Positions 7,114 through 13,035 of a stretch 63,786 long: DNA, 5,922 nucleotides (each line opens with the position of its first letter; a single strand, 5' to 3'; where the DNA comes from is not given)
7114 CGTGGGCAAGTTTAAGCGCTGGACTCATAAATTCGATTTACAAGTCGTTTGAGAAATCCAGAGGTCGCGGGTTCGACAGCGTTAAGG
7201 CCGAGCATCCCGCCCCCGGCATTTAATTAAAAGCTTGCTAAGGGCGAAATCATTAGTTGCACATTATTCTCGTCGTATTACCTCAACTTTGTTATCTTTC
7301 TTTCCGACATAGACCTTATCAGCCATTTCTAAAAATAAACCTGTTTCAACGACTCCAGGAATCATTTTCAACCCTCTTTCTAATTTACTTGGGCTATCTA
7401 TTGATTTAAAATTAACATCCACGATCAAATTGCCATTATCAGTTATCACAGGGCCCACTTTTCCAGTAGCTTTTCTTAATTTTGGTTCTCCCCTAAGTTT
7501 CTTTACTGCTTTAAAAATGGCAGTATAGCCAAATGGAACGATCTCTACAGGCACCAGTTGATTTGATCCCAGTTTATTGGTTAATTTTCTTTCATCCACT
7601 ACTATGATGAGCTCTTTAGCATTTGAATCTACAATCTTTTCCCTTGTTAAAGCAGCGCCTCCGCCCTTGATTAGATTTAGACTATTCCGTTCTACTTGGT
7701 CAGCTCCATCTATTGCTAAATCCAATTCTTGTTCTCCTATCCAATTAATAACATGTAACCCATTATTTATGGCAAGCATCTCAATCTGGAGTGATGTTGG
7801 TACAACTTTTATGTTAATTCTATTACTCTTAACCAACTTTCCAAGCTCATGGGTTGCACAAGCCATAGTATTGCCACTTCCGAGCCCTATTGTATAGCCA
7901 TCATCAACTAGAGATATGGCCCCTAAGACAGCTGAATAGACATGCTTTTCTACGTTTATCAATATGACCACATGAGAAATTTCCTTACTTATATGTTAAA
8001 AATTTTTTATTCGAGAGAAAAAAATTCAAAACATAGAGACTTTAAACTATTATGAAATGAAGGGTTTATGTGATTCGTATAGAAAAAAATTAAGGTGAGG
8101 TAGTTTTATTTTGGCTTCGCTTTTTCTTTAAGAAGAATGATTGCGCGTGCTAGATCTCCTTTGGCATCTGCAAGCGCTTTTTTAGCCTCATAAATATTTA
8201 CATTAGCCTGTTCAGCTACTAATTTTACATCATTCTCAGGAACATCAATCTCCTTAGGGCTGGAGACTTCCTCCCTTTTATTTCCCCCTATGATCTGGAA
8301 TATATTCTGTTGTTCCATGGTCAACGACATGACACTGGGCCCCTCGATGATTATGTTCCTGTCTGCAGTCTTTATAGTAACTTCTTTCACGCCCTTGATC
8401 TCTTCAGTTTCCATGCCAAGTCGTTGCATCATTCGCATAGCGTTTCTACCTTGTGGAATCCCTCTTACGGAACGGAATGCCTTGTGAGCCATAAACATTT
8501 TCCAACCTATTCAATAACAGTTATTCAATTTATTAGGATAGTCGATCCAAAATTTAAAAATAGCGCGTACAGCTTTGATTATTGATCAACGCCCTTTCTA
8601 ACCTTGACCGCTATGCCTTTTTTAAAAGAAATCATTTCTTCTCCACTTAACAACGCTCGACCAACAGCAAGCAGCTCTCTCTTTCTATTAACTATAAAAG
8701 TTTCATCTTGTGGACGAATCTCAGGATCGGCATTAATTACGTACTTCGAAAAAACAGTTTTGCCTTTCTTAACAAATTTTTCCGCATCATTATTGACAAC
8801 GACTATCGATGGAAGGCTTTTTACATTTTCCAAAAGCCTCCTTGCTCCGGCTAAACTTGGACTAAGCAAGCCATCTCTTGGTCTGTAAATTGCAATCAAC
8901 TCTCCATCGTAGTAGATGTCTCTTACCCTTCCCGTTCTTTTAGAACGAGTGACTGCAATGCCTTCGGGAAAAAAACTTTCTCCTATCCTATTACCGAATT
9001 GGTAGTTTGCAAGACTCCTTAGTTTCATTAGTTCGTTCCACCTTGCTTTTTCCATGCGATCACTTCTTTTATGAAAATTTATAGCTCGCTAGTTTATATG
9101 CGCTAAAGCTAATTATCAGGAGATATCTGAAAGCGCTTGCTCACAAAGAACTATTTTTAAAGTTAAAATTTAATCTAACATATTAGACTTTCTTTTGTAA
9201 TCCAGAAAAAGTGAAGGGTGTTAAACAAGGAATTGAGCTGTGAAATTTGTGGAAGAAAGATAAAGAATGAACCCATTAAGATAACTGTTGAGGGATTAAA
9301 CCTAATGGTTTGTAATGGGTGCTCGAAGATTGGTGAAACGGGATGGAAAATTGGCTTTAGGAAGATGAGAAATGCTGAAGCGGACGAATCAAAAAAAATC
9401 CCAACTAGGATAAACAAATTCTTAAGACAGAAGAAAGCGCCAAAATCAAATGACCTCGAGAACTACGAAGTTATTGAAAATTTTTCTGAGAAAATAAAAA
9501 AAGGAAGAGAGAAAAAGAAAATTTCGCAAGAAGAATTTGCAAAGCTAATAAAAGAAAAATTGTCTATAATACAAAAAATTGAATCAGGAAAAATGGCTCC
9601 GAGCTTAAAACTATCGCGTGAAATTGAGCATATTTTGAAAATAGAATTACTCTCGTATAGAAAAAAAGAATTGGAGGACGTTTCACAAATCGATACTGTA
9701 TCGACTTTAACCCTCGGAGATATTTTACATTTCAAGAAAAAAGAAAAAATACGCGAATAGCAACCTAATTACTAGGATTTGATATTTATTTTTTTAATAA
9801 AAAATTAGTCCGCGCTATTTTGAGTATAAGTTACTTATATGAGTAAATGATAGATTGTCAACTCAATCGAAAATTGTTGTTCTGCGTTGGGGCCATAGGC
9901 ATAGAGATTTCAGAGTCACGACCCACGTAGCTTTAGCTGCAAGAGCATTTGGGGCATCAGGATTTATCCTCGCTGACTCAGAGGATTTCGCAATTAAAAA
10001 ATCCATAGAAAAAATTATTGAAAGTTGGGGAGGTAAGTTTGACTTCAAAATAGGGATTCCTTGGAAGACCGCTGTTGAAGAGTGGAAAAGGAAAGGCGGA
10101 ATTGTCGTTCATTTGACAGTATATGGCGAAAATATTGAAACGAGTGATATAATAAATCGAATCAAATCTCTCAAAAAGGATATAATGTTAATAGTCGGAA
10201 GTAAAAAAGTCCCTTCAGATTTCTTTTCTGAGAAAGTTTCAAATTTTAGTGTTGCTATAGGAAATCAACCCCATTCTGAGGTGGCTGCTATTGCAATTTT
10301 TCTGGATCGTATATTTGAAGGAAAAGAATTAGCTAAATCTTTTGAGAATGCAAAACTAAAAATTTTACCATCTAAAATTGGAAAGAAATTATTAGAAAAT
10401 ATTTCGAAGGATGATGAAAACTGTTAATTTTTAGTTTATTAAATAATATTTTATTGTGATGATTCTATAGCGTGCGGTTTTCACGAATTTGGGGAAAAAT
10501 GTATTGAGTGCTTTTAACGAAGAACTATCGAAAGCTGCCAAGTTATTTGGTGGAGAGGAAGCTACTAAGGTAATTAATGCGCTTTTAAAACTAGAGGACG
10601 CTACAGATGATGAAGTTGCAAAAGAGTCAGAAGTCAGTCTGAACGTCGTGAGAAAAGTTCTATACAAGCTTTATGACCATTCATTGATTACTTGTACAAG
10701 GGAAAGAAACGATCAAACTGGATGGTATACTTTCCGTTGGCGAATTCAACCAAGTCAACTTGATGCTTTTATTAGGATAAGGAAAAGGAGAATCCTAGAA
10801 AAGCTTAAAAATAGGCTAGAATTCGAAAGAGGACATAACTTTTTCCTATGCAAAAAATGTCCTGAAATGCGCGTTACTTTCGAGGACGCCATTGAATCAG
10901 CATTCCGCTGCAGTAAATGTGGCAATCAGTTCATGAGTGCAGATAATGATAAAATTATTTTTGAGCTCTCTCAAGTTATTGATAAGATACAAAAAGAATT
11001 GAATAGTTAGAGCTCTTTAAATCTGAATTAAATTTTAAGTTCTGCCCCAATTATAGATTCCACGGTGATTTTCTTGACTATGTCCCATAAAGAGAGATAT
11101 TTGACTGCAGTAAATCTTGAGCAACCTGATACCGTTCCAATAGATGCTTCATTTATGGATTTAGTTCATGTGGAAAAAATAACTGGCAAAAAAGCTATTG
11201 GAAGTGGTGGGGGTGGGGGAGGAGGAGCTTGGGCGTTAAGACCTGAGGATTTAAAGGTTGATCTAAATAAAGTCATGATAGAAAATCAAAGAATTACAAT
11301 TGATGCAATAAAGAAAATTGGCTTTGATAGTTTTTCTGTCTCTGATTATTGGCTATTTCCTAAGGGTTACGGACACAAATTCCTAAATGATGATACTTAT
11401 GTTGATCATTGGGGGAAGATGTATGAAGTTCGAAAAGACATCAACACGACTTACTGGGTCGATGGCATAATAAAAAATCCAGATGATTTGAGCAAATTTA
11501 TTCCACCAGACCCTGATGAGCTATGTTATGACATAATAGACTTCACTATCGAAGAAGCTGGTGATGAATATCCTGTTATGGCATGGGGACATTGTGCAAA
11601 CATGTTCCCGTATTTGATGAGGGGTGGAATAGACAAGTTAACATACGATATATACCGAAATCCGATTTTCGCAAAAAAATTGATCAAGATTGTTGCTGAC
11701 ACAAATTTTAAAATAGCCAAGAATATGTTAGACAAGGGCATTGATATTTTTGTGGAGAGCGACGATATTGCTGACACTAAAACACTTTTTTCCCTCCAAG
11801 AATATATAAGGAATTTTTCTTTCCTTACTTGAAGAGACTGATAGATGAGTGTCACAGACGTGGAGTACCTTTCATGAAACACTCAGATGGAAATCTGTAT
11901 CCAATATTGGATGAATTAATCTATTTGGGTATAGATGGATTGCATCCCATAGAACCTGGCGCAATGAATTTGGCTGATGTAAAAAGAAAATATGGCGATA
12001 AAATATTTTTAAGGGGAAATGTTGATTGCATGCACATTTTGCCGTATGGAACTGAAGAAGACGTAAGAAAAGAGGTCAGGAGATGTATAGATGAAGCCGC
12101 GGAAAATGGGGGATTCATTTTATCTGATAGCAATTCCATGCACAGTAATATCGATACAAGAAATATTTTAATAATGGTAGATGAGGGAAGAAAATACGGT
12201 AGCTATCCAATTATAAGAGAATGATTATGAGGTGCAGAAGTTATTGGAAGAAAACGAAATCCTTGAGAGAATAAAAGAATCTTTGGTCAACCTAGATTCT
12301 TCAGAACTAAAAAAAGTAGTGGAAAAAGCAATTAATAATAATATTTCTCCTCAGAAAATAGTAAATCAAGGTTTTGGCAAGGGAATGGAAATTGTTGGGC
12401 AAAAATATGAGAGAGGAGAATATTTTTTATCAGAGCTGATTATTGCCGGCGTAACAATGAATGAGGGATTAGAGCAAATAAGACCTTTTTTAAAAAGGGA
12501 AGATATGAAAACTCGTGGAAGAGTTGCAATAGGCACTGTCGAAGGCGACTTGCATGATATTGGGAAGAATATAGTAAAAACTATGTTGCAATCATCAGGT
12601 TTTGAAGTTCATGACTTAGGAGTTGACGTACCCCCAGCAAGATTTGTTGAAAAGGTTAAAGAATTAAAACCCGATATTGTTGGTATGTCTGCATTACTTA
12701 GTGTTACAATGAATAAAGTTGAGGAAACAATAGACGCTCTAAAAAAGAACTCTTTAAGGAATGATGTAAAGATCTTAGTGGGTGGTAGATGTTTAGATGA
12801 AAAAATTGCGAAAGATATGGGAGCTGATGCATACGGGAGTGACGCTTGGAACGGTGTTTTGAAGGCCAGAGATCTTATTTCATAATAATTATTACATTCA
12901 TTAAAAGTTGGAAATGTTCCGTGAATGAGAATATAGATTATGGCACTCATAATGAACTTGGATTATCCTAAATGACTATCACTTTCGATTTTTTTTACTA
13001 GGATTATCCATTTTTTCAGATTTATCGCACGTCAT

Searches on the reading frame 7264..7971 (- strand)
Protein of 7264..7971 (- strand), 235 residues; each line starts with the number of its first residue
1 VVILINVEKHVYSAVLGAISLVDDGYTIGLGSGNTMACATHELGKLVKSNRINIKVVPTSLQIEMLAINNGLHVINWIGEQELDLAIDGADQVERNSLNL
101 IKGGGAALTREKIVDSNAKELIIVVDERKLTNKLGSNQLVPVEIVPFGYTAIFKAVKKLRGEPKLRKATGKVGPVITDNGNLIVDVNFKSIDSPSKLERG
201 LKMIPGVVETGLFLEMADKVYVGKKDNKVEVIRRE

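Call 18: search_protein_families(library=pfam, proteins=[window:7264-7971:-])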
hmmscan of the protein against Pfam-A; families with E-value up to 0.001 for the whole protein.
window:7264-7971:- (235 aa): 1 family
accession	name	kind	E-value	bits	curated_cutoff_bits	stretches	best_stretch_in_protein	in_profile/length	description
PF06026.20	Rib_5-P_isom_A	-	1.8e-62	210.4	26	1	56-226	2-172/173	Ribose 5-phosphate isomerase A (phosphoriboisomerase A)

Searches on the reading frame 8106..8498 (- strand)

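Call 55: search_protein_families(library=pfam, proteins=[window:8106-8498:-], max_evalue=0.001)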
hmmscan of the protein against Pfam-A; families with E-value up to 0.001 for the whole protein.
window:8106-8498:- (130 aa): 2 families
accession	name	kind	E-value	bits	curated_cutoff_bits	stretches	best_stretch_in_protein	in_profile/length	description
PF01849.23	NAC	-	2.4e-13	50.2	21.3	1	20-75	4-56/57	NAC domain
PF19026.7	UBA_HYPK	-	0.00022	21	27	1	84-121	1-38/41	HYPK UBA domain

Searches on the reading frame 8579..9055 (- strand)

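Call 55: search_protein_families(library=pfam, proteins=[window:8579-9055:-], max_evalue=0.001)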
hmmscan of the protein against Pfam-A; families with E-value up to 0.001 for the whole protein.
window:8579-9055:- (158 aa): 2 families
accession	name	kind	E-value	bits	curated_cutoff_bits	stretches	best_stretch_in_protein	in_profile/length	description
PF14810.12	TGT_C2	-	4.9e-25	88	25.3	1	11-78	2-69/72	Patch-forming domain C2 of tRNA-guanine transglycosylase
PF01472.26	PUA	-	2.8e-20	72.4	24.8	1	85-155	3-73/74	PUA domain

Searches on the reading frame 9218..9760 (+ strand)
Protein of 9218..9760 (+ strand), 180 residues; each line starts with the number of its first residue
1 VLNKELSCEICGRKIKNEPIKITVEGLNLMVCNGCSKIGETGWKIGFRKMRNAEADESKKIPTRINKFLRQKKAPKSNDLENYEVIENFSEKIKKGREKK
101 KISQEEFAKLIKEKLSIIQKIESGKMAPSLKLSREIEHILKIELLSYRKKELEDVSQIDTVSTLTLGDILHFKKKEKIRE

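Call 19: search_protein_families(library=pfam, proteins=[window:9218-9760:+])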
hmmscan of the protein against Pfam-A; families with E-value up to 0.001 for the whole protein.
window:9218-9760:+ (180 aa): 2 families
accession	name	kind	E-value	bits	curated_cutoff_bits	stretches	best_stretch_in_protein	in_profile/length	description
PF01381.28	HTH_3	-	1.1e-09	38.7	23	1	93-144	1-52/55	Helix-turn-helix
PF12844.13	HTH_19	-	0.00017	21.9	30.2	1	91-139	2-47/64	Helix-turn-helix domain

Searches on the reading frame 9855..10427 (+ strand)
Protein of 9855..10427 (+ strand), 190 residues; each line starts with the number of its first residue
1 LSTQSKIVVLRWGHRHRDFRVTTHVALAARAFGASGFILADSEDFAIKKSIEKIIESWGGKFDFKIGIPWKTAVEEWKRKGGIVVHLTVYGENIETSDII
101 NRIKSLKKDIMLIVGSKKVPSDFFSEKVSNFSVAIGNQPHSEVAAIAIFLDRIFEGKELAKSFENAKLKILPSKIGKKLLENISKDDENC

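Call 19: search_protein_families(library=pfam, proteins=[window:9855-10427:+])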
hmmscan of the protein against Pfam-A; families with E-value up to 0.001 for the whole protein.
window:9855-10427:+ (190 aa): 1 family
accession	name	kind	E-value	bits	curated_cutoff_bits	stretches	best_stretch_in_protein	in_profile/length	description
PF01994.21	Trm56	-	1.3e-42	144.9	25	1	58-179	1-118/119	tRNA ribose 2'-O-methyltransferase, aTrm56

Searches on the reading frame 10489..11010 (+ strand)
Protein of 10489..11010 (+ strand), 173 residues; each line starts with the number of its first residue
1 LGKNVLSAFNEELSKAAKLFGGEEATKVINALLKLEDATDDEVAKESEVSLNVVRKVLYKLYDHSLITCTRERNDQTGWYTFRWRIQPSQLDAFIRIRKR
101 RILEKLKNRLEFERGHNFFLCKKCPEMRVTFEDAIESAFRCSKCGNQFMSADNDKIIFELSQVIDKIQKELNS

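Call 55: search_protein_families(library=pfam, proteins=[window:10489-11010:+], max_evalue=0.001)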
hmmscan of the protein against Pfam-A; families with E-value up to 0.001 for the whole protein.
window:10489-11010:+ (173 aa): 1 family
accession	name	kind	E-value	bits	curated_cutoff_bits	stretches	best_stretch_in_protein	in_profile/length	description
PF02002.24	TFIIE_alpha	-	6.9e-22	77.7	22.9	1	20-113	10-103/105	TFIIE alpha subunit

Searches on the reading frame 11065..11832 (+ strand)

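Call 19: search_protein_families(library=pfam, proteins=[window:11065-11832:+])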
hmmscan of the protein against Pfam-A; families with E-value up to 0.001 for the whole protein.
window:11065-11832:+ (255 aa): 1 family
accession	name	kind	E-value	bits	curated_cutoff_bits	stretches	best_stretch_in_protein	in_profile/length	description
PF01208.23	URO-D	-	4.2e-05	23.2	23.9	1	136-243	99-213/346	Uroporphyrinogen decarboxylase (URO-D)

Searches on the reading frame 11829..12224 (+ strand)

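Call 80: search_protein_families(library=pfam, proteins=[window:11829-12224:+], max_evalue=0.01)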
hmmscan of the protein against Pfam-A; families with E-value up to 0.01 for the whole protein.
window:11829-12224:+ (131 aa): 1 family
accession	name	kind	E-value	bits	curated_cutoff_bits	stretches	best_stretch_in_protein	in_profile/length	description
PF01208.23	URO-D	-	1.7e-15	57.3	23.9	1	1-123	225-346/346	Uroporphyrinogen decarboxylase (URO-D)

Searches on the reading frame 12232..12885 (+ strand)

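Call 55: search_protein_families(library=pfam, proteins=[window:12232-12885:+], max_evalue=0.001)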
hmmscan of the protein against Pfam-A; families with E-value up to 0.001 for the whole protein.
window:12232-12885:+ (217 aa): 2 families
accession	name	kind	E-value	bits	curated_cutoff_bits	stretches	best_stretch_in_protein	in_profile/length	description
PF02310.24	B12-binding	-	1.1e-27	96.7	32.1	1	96-205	1-116/121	B12 binding domain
PF02607.22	B12-binding_2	-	2.3e-19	69.8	23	1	11-83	2-73/74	B12 binding domain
